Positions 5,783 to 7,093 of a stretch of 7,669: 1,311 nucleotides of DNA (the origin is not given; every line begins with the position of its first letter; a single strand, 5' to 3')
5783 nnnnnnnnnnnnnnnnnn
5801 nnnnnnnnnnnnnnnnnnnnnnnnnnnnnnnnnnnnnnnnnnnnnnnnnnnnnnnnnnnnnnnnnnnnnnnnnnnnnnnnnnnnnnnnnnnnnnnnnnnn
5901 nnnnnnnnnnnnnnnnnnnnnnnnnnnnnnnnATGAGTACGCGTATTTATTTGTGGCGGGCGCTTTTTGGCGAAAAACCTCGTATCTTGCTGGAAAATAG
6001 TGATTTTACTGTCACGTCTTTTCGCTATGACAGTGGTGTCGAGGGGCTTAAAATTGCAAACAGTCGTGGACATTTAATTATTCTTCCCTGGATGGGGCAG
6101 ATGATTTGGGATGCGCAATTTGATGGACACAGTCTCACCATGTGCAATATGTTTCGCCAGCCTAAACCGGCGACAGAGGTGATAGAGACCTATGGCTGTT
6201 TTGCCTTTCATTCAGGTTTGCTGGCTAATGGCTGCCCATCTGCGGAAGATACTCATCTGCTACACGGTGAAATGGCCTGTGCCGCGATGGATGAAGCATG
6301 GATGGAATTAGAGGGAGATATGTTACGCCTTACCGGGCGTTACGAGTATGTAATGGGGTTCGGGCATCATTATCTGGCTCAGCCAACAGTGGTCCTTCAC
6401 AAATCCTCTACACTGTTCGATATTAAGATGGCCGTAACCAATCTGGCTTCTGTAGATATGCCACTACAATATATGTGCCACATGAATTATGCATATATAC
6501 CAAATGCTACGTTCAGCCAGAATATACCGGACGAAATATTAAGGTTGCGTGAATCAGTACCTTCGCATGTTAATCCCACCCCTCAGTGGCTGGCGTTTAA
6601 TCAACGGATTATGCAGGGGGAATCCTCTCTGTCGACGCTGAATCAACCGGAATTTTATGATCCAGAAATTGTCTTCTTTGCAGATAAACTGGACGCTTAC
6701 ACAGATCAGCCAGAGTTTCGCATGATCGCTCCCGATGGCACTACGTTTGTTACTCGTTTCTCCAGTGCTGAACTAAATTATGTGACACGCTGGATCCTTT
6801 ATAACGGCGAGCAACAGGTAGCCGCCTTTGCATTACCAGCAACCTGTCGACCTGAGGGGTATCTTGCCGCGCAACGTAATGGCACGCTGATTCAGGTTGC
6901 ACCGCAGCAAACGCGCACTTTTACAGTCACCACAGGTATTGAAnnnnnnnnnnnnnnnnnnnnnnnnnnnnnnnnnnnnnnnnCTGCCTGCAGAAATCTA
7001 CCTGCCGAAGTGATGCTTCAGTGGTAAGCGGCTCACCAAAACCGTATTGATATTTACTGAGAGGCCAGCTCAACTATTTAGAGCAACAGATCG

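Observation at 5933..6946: DeoX: conserved operon member without an assigned biochemical function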

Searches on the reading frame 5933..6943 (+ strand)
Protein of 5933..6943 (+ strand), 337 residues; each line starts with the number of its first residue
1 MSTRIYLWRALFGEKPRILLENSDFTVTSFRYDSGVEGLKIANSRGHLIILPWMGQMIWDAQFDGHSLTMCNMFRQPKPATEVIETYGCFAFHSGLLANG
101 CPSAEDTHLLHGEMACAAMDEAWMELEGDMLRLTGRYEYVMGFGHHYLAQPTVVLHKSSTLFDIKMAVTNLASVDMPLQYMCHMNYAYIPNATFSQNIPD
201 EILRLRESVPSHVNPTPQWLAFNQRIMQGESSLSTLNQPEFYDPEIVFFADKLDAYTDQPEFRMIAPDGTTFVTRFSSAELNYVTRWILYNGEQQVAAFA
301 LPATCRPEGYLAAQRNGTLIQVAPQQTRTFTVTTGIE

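Call 8: profile_search(protein=window:5933-6943:+)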
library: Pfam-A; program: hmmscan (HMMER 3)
A. the first sequence (337 residues): domains with independent E <= 10: 2; with E <= 0.001: 2
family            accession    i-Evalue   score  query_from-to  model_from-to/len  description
DUF4432           PF14486.12    3.1e-07    29.9     215-335       183-303/304  Domain of unknown function (DUF4432)
DUF4432           PF14486.12    2.4e-06    27.0      34-187         2-170/304  Domain of unknown function (DUF4432)

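Call 9: search_protein_families(proteins=[window:5933-6943:+], library=ncbifam)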
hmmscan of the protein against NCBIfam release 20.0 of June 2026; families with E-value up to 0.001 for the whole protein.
window:5933-6943:+ (337 aa): 0 families

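Call 10: search_solved_structures(query=window:5933-6943:+, max_evalue=10, show_alignments=3)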
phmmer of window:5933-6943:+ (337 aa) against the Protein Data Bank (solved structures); distinct sequences matched with E-value up to 10: 0.

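Call 27: find_homologous_proteins(query=window:5933-6943:+, max_evalue=0.001)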
Query window:5933-6943:+ (337 aa): 1087 proteins with E <= 0.001 among 3005 candidates; the best 120 are listed.
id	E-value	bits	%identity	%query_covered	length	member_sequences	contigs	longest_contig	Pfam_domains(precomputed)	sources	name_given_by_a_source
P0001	1.4e-228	776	99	100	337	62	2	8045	PF14486.13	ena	-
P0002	8.2e-228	773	98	100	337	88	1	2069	PF14486.13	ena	-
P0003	1.1e-226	769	98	100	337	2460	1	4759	PF14486.13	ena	-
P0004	2.0e-220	749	98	97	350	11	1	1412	PF14486.13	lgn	-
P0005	6.3e-197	672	84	100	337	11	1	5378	PF14486.13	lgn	-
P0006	7.7e-196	668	84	100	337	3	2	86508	PF14486.13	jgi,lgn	jgi:hypothetical protein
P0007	1.2e-195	667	83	100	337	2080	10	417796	PF14486.13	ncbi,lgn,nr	ncbi:aldose 1-epimerase family protein [Salmonella enterica]|nr:DUF4432 family protein [Salmonella e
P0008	1.6e-195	667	83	100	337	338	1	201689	PF14486.13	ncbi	ncbi:TPA: aldose 1-epimerase family protein [Salmonella enterica subsp. enterica serovar Thompson]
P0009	5.0e-195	665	83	100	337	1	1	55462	PF14486.13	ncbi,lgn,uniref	ncbi:aldose 1-epimerase family protein [Phytobacter sp. V91]|uniref:aldose 1-epimerase family protei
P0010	2.3e-194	663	83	99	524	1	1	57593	PF00196.26,PF00072.31,PF14486.13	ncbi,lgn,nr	ncbi:transcriptional regulator UhpA [Salmonella enterica subsp. enterica serovar Infantis]|nr:transc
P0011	9.1e-194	661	82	100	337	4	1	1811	PF14486.13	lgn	-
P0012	9.4e-194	661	82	100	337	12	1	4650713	PF14486.13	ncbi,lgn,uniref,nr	ncbi:aldose 1-epimerase family protein [Trabulsiella odontotermitis]|uniref:aldose 1-epimerase famil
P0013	1.3e-193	661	82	100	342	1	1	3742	PF14486.13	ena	-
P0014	5.8e-193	659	81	100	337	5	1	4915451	PF14486.13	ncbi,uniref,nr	ncbi:aldose 1-epimerase family protein [Citrobacter enshiensis]|uniref:aldose 1-epimerase family pro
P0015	1.1e-192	658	82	100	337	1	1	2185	PF14486.13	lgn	-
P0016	1.1e-192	658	82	100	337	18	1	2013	PF14486.13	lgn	-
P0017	9.6e-192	655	82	100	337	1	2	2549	PF14486.13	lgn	-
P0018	1.2e-191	654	81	100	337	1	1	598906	PF14486.13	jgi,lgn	-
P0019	2.1e-191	653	81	100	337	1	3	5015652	PF14486.13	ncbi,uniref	ncbi:aldose 1-epimerase family protein [Yokenella regensburgei]|uniref:aldose 1-epimerase family pro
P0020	2.4e-191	653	82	100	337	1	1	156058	PF14486.13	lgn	-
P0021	3.9e-191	653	82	100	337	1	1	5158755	PF14486.13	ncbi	ncbi:aldose 1-epimerase family protein [Phytobacter sp. AG2a]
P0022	5.0e-191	652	80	100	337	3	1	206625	PF14486.13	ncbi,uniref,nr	ncbi:DUF4432 domain-containing protein [Superficieibacter electus]|uniref:DUF4432 domain-containing 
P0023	9.4e-191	651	86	100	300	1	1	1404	PF14486.13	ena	-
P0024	1.1e-190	651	80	100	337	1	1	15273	PF14486.13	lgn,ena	-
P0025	1.5e-190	651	81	100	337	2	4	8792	PF14486.13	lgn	-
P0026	2.0e-190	650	81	100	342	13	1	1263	PF14486.13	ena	-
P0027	2.0e-190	650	80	100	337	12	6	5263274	PF14486.13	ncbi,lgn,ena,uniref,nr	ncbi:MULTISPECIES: aldose 1-epimerase family protein [unclassified Raoultella]|uniref:aldose 1-epime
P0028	5.3e-190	649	81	100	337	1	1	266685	PF14486.13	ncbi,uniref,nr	ncbi:aldose 1-epimerase family protein [Cedecea colo]|uniref:DUF4432 family protein n=1 Tax=Cedecea 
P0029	5.8e-190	649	80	99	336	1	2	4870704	PF14486.13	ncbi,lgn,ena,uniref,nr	ncbi:aldose 1-epimerase family protein [Superficieibacter sp. HKU1]|uniref:aldose 1-epimerase family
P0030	1.2e-189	648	80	100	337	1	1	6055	PF14486.13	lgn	-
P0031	2.1e-189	647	80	100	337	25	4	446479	PF14486.13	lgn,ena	-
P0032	3.4e-189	646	82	100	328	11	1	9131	PF14486.13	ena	-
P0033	5.2e-189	646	79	100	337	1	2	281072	PF14486.13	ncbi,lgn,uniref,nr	ncbi:aldose 1-epimerase family protein [Klebsiella oxytoca]|uniref:aldose 1-epimerase family protein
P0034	2.6e-188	643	79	100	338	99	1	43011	PF14486.13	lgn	-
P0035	2.8e-188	643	80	99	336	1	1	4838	PF14486.13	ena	-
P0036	1.1e-187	641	80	100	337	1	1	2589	PF14486.13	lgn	-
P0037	1.7e-187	641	79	100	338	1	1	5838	PF14486.13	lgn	-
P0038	2.1e-187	640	80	100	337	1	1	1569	PF14486.13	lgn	-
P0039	2.2e-187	640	78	100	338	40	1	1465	PF14486.13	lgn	-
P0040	4.3e-187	639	79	100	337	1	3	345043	PF14486.13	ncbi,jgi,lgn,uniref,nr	ncbi:aldose 1-epimerase family protein [Superficieibacter sp.]|uniref:aldose 1-epimerase family prot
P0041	6.6e-187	639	78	100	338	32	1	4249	PF14486.13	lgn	-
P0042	1.5e-186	637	79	100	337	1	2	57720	PF14486.13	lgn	-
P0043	1.6e-186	637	79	100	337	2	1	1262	PF14486.13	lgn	-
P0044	9.0e-186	635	79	100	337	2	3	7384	PF14486.13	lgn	-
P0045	1.0e-185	635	79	100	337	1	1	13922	PF14486.13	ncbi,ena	-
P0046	2.5e-185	633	79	100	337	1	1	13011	PF14486.13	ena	-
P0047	4.4e-185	633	78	100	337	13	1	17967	PF14486.13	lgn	-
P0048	1.4e-184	631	79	100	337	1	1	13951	PF14486.13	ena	-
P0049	2.4e-184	630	78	99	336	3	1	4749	PF14486.13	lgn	-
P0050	2.6e-184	630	77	100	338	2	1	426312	PF14486.13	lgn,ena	-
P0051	3.3e-184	630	77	99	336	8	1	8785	PF14486.13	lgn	-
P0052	3.4e-184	630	77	99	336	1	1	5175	PF14486.13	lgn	-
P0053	3.8e-184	630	76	100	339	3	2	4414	PF14486.13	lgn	-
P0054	8.6e-184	628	77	99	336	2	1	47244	PF14486.13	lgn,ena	-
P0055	1.7e-183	627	78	100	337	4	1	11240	PF14486.13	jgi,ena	-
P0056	4.4e-183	626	76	100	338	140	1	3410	PF14486.13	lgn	-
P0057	6.6e-183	625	78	100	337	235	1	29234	PF14486.13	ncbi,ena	-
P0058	6.9e-183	625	78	100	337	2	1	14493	PF14486.13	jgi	jgi:hypothetical protein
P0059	7.1e-183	625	78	100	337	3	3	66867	PF14486.13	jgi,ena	-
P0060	1.0e-182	625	76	100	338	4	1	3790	PF14486.13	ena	-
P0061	1.1e-182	625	76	100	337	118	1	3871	PF14486.13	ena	-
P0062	3.7e-180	616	76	99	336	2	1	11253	PF14486.13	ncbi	-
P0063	5.0e-180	616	76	100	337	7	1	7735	PF14486.13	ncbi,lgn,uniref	ncbi:aldose 1-epimerase family protein [Serratia sp. (in: enterobacteria)]|uniref:aldose 1-epimerase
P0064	6.8e-180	616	77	100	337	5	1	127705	PF14486.13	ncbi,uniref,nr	ncbi:DUF4432 family protein [Klebsiella indica]|uniref:DUF4432 family protein n=1 Tax=Klebsiella ind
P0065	4.6e-179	613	76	100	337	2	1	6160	PF14486.13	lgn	-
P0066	1.0e-178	612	76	99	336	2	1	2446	PF14486.13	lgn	-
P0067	1.8e-178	611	77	100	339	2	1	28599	PF14486.13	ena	-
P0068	1.1e-177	608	76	99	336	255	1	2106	PF14486.13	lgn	-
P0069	1.3e-177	608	76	100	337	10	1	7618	PF14486.13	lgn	-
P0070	2.4e-177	607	74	100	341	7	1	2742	PF14486.13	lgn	-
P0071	1.1e-176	605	75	100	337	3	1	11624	PF14486.13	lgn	-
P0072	1.4e-176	605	75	100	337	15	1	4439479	PF14486.13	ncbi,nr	ncbi:aldose 1-epimerase family protein [Kosakonia sp. H02]|nr:aldose 1-epimerase family protein [Kos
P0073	1.4e-176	605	75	99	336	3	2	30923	PF14486.13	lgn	-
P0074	8.5e-175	599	76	100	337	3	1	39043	PF14486.13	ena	-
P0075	2.9e-172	590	74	100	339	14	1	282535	PF14486.13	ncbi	ncbi:TPA: aldose 1-epimerase family protein [Pluralibacter gergoviae]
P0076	2.2e-171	588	74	100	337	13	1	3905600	PF14486.13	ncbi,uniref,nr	ncbi:aldose 1-epimerase family protein [Edwardsiella piscicida]|uniref:aldose 1-epimerase family pro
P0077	2.2e-166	571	79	89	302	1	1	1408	PF14486.13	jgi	jgi:hypothetical protein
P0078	3.4e-166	571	71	100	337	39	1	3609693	PF14486.13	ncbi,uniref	ncbi:aldose 1-epimerase family protein [Edwardsiella tarda]|uniref:aldose 1-epimerase family protein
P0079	7.6e-161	553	70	100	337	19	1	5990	PF14486.13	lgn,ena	-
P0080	1.4e-158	546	68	100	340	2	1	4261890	PF14486.13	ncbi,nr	ncbi:DUF4432 domain-containing protein [Salmonella enterica subsp. enterica serovar Choleraesuis]|nr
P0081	1.1e-155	536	99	69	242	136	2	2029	PF14486.13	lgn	-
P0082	3.9e-155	534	98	69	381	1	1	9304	PF04545.23,PF14486.13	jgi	-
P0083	1.4e-153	529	64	100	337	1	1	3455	PF14486.13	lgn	-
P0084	1.6e-152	526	64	99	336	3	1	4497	PF14486.13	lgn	-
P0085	1.5e-149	516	65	100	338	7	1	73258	PF14486.13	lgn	-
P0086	9.0e-149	513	64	99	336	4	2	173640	PF14486.13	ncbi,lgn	-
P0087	9.9e-149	513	64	100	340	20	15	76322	PF14486.13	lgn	-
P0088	2.1e-148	512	63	100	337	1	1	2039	PF14486.13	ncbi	-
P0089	1.3e-147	510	64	100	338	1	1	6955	PF14486.13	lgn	-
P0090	5.7e-147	507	64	100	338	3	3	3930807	PF14486.13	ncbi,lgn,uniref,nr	ncbi:aldose 1-epimerase family protein [Providencia alcalifaciens]|uniref:aldose 1-epimerase family 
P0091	5.8e-147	507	63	100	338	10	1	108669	PF14486.13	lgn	-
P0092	1.5e-146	506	65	100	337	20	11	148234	PF14486.13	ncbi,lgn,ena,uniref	ncbi:aldose 1-epimerase family protein [Moellerella wisconsensis]|uniref:aldose 1-epimerase family p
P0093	5.0e-146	504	63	100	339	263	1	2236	PF14486.13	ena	-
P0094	1.3e-145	503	63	100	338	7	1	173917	PF14486.13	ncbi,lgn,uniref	ncbi:aldose 1-epimerase family protein [Providencia sp. Je.9.19]|uniref:aldose 1-epimerase family pr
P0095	2.6e-145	502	63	100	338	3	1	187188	PF14486.13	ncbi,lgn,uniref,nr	ncbi:aldose 1-epimerase family protein [Providencia sp. PROV212]|uniref:aldose 1-epimerase family pr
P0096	4.0e-145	501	63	100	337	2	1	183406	PF14486.13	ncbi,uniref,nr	ncbi:aldose 1-epimerase family protein [Brenneria populi subsp. brevivirga]|uniref:aldose 1-epimeras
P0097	5.3e-145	501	63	100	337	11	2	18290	PF14486.13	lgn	-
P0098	5.5e-145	501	64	100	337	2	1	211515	PF14486.13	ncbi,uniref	ncbi:aldose 1-epimerase family protein [Pectobacterium sp. B1J-3]|uniref:aldose 1-epimerase family p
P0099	7.0e-145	500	63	100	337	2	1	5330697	PF14486.13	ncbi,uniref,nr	ncbi:DUF4432 family protein [Brenneria izadpanahii]|uniref:DUF4432 family protein n=1 Tax=Brenneria 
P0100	9.0e-145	500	63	100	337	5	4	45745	PF14486.13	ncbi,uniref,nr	ncbi:DUF4432 family protein [Testudinibacter sp. TR-2022]|uniref:aldose 1-epimerase family protein n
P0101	1.3e-144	500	64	100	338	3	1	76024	PF14486.13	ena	-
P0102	2.0e-144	499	62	100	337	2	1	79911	PF14486.13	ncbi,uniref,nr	ncbi:DUF4432 domain-containing protein [Chelonobacter oris]|uniref:aldose 1-epimerase family protein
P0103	2.2e-143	496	61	100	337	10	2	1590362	PF14486.13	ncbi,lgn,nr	ncbi:TPA: aldose 1-epimerase family protein [Serratia odorifera]|nr:aldose 1-epimerase family protei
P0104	3.1e-143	495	63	100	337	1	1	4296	PF14486.13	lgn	-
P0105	4.8e-143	494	61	100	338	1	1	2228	PF14486.13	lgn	-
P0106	1.4e-142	493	61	100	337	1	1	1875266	PF14486.13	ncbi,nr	ncbi:DUF4432 domain-containing protein [Pasteurellaceae bacterium Macca]|nr:DUF4432 domain-containin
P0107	1.9e-142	492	62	100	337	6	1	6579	PF14486.13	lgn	-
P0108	3.7e-142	492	61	100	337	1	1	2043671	PF14486.13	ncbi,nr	ncbi:DUF4432 domain-containing protein [Pasteurellaceae bacterium Pebbles2]|nr:DUF4432 domain-contai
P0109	5.7e-142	491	62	100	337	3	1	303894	PF14486.13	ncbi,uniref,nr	ncbi:aldose 1-epimerase family protein [Brenneria corticis]|uniref:DUF4432 domain-containing protein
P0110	2.1e-141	489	61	100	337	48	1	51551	PF14486.13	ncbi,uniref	ncbi:aldose 1-epimerase family protein [Mannheimia sp. HC-2023]|uniref:aldose 1-epimerase family pro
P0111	2.5e-141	489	59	100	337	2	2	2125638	PF14486.13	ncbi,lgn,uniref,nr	ncbi:uncharacterized protein DUF4432 [Bisgaardia hudsonensis]|uniref:Uncharacterized protein DUF4432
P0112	3.2e-141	488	61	100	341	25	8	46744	PF14486.13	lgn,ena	-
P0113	3.7e-141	488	61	100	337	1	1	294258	PF14486.13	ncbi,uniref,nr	ncbi:aldose 1-epimerase family protein [Conservatibacter flavescens]|uniref:DUF4432 domain-containin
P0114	5.4e-141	488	62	100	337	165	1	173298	PF14486.13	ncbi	ncbi:aldose 1-epimerase family protein [Yersinia enterocolitica]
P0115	1.6e-140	486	62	98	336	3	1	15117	PF14486.13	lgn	-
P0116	2.8e-140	485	60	100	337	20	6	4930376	PF14486.13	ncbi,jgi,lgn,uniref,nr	ncbi:Uncharacterised protein [Yersinia intermedia]|jgi:Domain of unknown function (DUF4432)|uniref:a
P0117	2.9e-140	485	59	100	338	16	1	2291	PF14486.13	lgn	-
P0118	2.9e-140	485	60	100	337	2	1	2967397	PF14486.13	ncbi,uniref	ncbi:aldose 1-epimerase family protein [Pasteurella testudinis]|uniref:aldose 1-epimerase family pro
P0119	4.4e-140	485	61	100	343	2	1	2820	PF14486.13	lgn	-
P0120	1.6e-138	480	59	99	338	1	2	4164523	PF14486.13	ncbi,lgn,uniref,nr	ncbi:aldose 1-epimerase family protein [Bacillus massilinigeriensis]|uniref:aldose 1-epimerase famil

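Call 41: search_solved_structures(query=A1, max_evalue=10, show_alignments=3)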
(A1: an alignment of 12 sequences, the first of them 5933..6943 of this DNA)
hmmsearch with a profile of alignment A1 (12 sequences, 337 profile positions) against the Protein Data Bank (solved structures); distinct sequences matched with E-value up to 10: 4.
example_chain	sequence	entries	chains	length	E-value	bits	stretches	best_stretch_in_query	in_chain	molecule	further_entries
7sta_A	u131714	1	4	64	0.82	11.8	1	86-125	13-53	C-C motif chemokine 19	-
9ko2_C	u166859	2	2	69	1.1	11.5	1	86-125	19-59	C-C motif chemokine 19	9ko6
2mp1_A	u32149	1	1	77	1.2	11.4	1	86-126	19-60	C-C motif chemokine 19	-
9xhh_L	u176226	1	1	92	1.6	10.9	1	86-126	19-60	C-C motif chemokine 19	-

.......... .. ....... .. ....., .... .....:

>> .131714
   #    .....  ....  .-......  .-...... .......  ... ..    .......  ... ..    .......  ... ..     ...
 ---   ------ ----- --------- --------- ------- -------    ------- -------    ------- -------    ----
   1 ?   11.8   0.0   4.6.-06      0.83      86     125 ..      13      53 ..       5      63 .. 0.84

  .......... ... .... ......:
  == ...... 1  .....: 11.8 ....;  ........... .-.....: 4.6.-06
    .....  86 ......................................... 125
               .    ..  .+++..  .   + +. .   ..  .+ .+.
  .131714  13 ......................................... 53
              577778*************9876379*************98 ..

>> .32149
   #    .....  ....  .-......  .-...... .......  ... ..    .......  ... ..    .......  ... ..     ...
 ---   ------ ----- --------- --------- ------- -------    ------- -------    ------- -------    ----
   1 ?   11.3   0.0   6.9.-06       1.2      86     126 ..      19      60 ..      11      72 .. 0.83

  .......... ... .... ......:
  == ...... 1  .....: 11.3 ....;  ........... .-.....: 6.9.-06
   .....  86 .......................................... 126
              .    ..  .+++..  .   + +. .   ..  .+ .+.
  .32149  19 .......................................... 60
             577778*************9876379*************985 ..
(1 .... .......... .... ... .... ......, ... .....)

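Call 43: search_protein_representatives(protein=window:5933-6943:+)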
Query: 337 residues. Proteins with E-value up to 0.001 (for the whole library): 482; up to 1e-10: 305; up to 1e-30: 108. The best 150 are listed.
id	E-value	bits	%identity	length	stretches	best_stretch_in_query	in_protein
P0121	5.7e-109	380.7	53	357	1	4-336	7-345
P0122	4.6e-103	361.3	49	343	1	5-337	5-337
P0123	1.0e-92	327.3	82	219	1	141-313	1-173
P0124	2.3e-87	309.7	44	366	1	6-334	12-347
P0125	1.2e-83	297.5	49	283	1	57-336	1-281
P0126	7.1e-80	285.1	55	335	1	1-240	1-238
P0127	1.9e-75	270.5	51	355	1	4-253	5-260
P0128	3.0e-73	263.3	52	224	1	114-336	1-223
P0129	1.2e-71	258.1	56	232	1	4-207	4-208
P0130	3.8e-71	256.4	55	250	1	2-204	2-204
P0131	2.9e-67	243.6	39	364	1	4-335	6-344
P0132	9.4e-67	242.0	56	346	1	2-200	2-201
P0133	2.3e-61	224.3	52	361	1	3-222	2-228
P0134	6.8e-60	219.4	73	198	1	149-281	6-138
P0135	1.7e-57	211.5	49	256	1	3-191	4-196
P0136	2.1e-57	211.3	34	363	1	1-328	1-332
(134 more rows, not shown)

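Call 46: search_solved_structures(query=A2, max_evalue=10, show_alignments=3)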
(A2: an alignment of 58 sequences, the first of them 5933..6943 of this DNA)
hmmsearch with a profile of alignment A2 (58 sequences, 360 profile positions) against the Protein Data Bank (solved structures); distinct sequences matched with E-value up to 10: 1.
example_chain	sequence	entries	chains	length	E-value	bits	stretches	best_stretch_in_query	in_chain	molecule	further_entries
3ty1_A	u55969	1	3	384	3.4e-17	65.7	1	85-358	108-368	Hypothetical aldose 1-epimerase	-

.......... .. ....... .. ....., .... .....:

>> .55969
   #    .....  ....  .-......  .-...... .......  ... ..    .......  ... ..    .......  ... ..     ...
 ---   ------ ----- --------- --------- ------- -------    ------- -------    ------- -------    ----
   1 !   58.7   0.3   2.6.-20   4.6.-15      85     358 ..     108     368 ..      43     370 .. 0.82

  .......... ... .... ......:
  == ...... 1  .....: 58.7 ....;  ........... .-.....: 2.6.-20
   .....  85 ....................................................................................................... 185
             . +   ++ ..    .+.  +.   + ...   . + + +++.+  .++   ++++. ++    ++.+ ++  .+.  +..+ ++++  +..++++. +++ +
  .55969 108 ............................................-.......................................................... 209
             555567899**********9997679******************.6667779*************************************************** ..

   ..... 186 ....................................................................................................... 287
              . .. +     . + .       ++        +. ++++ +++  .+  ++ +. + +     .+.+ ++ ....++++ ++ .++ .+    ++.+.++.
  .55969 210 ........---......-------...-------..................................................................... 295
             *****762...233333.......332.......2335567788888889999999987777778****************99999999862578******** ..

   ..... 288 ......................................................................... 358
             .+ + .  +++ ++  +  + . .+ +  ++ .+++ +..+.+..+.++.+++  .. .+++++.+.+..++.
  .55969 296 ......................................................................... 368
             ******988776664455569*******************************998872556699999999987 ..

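Call 48: find_encoding_contigs(protein=P0120, flank=6000, max_places=2)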
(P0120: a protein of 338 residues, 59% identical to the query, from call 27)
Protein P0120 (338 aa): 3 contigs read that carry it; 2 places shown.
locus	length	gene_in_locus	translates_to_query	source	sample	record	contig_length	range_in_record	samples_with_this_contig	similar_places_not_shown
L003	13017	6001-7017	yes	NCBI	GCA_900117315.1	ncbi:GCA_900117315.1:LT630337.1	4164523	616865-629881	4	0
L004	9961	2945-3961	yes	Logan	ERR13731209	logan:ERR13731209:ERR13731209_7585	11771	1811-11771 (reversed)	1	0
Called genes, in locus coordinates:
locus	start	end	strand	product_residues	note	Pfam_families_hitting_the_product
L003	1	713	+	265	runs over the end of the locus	PF02361:CbiQ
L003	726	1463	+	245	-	PF01416:PseudoU_synth_1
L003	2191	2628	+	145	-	PF00572:Ribosomal_L13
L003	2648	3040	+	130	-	PF00380:Ribosomal_S9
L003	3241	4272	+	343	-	PF00356:LacI, PF00532:Peripla_BP_1, PF13407:Peripla_BP_4, PF13377:Peripla_BP_3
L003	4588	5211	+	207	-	PF07690:MFS_1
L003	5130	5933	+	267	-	PF07690:MFS_1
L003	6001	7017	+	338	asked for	PF14486:DUF4432 (weak)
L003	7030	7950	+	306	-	PF00294:PfkB, PF08543:Phos_pyr_kin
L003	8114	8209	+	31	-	-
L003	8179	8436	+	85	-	PF00269:SASP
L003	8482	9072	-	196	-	PF11611:DUF4352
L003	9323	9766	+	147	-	PF10730:DUF2521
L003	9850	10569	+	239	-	PF01520:Amidase_3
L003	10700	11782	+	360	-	PF00142:Fer4_NifH (faint), PF01656:CbiA, PF02374:ArsA_ATPase (weak), PF09140:MipZ, PF10609:ParA, PF13614:AAA_31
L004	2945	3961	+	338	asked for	PF14486:DUF4432 (weak)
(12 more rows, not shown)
